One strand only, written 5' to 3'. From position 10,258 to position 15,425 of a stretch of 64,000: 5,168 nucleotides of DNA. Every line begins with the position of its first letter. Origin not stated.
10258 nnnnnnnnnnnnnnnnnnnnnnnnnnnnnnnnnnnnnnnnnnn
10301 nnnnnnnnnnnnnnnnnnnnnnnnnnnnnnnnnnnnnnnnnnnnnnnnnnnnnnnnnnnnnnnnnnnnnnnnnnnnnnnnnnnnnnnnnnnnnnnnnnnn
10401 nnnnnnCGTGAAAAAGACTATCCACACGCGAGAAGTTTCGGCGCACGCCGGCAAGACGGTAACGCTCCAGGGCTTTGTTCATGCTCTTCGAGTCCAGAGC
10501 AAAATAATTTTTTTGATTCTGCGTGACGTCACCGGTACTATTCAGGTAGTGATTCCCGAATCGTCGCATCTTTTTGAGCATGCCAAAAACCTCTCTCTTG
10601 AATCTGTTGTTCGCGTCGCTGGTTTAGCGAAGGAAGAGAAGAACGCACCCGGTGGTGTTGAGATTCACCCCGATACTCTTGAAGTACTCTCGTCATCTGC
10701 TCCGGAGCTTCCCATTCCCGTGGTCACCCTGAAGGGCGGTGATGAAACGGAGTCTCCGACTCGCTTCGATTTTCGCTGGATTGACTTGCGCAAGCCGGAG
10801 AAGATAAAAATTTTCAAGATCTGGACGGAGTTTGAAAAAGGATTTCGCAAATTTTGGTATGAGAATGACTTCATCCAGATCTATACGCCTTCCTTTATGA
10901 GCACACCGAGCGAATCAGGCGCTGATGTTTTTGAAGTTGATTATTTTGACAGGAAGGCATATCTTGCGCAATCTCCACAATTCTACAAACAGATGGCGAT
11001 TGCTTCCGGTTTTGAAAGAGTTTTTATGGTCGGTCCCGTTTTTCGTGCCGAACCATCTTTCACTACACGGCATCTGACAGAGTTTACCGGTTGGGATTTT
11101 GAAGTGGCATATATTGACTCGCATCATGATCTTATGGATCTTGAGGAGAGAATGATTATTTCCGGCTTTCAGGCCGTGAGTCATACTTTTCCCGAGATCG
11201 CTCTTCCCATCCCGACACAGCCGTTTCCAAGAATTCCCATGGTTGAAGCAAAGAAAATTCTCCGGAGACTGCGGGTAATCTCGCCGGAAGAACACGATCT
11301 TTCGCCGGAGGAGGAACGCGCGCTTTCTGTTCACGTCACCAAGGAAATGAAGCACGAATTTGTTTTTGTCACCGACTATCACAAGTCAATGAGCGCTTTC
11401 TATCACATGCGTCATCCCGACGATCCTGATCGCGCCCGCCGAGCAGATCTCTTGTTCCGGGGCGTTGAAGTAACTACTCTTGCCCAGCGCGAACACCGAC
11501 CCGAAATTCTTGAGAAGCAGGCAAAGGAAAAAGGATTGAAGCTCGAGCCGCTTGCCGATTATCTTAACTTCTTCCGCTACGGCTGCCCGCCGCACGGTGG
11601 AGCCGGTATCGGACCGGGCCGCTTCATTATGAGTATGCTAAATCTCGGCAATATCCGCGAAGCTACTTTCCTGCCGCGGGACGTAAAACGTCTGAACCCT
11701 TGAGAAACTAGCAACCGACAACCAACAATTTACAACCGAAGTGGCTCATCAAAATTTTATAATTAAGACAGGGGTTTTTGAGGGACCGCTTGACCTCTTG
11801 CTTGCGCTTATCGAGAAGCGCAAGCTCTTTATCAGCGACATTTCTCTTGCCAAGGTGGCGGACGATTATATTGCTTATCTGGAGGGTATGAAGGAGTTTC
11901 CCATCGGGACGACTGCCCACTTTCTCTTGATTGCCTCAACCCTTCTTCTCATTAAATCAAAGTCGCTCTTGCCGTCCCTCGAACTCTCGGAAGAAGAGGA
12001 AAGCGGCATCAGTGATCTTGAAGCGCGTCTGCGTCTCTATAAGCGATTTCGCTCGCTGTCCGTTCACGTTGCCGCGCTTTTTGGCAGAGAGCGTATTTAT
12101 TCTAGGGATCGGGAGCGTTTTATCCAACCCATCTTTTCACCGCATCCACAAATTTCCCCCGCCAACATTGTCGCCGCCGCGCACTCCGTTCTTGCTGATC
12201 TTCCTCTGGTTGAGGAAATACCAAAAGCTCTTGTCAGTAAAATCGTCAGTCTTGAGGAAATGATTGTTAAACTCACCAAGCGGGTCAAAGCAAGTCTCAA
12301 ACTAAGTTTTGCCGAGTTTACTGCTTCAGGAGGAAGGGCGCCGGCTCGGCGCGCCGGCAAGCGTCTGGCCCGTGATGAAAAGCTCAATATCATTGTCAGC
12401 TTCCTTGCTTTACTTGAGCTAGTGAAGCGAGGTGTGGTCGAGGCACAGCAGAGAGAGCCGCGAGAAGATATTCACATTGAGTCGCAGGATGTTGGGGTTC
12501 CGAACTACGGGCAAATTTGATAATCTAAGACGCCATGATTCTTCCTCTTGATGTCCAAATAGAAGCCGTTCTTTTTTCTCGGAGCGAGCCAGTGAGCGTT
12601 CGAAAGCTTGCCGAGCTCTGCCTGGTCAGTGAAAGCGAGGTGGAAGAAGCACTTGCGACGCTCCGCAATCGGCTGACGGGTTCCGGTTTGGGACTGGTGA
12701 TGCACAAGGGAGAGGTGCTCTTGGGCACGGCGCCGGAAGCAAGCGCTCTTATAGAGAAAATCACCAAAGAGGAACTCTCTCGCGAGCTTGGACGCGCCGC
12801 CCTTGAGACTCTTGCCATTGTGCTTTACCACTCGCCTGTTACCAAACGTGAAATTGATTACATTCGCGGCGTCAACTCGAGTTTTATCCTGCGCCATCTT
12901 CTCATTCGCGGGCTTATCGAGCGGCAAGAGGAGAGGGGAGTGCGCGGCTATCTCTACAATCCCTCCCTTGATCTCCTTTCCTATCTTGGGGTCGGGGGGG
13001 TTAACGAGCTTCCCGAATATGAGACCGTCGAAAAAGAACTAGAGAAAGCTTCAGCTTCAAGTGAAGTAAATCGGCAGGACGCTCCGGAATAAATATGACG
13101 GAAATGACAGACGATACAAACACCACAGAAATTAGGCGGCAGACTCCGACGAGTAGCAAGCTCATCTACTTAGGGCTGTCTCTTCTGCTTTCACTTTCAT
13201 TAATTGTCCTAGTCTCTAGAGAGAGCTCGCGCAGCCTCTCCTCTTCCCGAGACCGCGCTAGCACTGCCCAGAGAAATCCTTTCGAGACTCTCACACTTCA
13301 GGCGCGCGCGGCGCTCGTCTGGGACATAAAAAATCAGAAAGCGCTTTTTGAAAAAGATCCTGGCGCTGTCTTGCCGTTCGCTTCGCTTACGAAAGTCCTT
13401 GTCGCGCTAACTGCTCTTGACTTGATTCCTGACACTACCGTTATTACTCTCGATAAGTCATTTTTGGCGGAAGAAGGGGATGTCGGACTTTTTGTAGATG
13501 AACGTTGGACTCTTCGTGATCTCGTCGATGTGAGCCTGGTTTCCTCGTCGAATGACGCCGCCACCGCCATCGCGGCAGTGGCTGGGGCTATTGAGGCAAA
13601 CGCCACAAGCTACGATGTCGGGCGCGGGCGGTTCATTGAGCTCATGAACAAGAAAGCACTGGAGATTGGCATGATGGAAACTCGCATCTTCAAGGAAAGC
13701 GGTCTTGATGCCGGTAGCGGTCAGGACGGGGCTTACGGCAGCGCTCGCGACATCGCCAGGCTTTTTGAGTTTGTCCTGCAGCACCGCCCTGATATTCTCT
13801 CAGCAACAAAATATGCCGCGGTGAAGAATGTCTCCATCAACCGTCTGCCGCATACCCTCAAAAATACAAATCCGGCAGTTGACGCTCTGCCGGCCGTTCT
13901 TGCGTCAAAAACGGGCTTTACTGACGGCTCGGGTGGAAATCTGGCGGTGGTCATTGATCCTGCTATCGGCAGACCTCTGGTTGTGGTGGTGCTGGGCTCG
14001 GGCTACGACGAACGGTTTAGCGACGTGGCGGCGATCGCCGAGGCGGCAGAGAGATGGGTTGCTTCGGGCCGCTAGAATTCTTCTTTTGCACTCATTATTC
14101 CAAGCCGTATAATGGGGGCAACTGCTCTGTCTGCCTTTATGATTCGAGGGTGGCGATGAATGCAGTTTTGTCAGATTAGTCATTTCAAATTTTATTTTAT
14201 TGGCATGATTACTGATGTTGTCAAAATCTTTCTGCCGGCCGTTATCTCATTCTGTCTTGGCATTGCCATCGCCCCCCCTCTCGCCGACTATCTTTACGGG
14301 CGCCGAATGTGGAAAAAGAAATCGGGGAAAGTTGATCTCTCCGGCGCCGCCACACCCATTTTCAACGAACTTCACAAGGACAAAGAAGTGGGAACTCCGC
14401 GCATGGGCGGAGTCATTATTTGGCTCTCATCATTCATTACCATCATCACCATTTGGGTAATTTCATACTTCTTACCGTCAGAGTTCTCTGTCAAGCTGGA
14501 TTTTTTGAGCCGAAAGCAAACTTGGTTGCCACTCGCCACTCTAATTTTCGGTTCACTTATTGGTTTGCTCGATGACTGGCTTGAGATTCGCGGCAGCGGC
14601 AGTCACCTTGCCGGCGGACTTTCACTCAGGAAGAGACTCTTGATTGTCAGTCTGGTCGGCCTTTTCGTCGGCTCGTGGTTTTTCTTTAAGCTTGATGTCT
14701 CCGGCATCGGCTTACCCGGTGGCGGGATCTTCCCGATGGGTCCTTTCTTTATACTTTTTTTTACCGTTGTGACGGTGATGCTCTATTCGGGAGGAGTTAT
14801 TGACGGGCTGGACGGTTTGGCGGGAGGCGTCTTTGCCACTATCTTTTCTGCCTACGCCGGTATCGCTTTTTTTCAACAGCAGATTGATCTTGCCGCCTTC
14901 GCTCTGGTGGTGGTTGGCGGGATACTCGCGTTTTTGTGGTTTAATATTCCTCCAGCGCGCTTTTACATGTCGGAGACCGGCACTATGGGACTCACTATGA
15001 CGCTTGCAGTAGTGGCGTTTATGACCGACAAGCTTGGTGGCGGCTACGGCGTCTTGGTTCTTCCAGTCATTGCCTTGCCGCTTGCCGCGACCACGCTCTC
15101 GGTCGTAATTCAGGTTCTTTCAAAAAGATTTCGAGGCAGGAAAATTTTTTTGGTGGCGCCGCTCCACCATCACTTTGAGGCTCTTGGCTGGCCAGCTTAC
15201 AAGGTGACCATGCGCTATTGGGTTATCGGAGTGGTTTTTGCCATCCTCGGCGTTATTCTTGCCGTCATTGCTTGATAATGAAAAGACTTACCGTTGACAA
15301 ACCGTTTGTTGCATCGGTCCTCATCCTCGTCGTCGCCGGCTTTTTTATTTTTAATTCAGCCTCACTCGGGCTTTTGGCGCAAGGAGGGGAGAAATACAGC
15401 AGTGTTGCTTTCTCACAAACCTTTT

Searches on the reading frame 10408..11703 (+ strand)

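Call 62: search_protein_families(library=pfam, proteins=[window:10408-11703:+], max_evalue=0.0001)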
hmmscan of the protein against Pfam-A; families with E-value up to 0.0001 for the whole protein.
window:10408-11703:+ (431 aa): 2 families
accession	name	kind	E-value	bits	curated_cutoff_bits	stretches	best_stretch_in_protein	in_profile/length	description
PF00152.25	tRNA-synt_2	-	8.2e-75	252.2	25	1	117-425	3-307/308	tRNA synthetases class II (D, K and N)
PF01336.31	tRNA_anti-codon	-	2e-14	53.7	27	1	18-94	1-75/75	OB-fold nucleic acid binding domain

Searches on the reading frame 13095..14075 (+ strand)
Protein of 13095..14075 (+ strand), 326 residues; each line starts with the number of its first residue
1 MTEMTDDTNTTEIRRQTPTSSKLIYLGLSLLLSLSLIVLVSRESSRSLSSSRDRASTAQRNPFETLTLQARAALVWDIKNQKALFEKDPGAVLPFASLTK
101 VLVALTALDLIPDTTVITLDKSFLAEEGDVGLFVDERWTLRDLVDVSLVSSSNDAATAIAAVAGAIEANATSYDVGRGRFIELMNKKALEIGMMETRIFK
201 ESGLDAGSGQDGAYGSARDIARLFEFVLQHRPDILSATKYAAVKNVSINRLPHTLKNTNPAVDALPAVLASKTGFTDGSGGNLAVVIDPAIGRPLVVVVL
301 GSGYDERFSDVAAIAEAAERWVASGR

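Call 63: search_protein_families(library=pfam, proteins=[window:13095-14075:+], max_evalue=0.0001)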
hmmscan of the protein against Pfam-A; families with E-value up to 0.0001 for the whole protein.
window:13095-14075:+ (326 aa): 3 families
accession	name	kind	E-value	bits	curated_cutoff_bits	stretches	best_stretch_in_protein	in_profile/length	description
PF00768.25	Peptidase_S11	-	2.5e-26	93.1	27.6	1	66-301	8-236/239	D-alanyl-D-alanine carboxypeptidase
PF13354.11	Beta-lactamase2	-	3.8e-08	33.4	22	1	74-300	3-213/214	Beta-lactamase enzyme family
PF00144.29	Beta-lactamase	-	7.9e-05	22.4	27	0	190-317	216-327/329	Beta-lactamase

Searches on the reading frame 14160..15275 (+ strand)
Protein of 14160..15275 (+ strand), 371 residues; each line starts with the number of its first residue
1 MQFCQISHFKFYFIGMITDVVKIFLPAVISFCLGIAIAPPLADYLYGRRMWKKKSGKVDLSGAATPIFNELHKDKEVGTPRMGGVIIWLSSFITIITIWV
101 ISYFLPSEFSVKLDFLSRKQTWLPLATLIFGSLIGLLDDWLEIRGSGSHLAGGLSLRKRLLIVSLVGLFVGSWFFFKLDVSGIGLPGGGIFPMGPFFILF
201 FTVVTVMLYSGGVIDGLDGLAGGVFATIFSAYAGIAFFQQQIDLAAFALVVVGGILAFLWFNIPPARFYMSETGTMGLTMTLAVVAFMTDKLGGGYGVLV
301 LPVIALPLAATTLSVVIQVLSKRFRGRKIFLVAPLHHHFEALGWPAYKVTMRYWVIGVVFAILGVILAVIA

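Call 62: search_protein_families(library=pfam, proteins=[window:14160-15275:+], max_evalue=0.0001)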
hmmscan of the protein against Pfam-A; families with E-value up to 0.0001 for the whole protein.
window:14160-15275:+ (371 aa): 1 family
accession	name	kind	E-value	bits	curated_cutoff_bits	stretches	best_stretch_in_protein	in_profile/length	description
PF00953.26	Glycos_transf_4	-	5.8e-19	69.1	27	1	125-288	5-158/160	Glycosyl transferase family 4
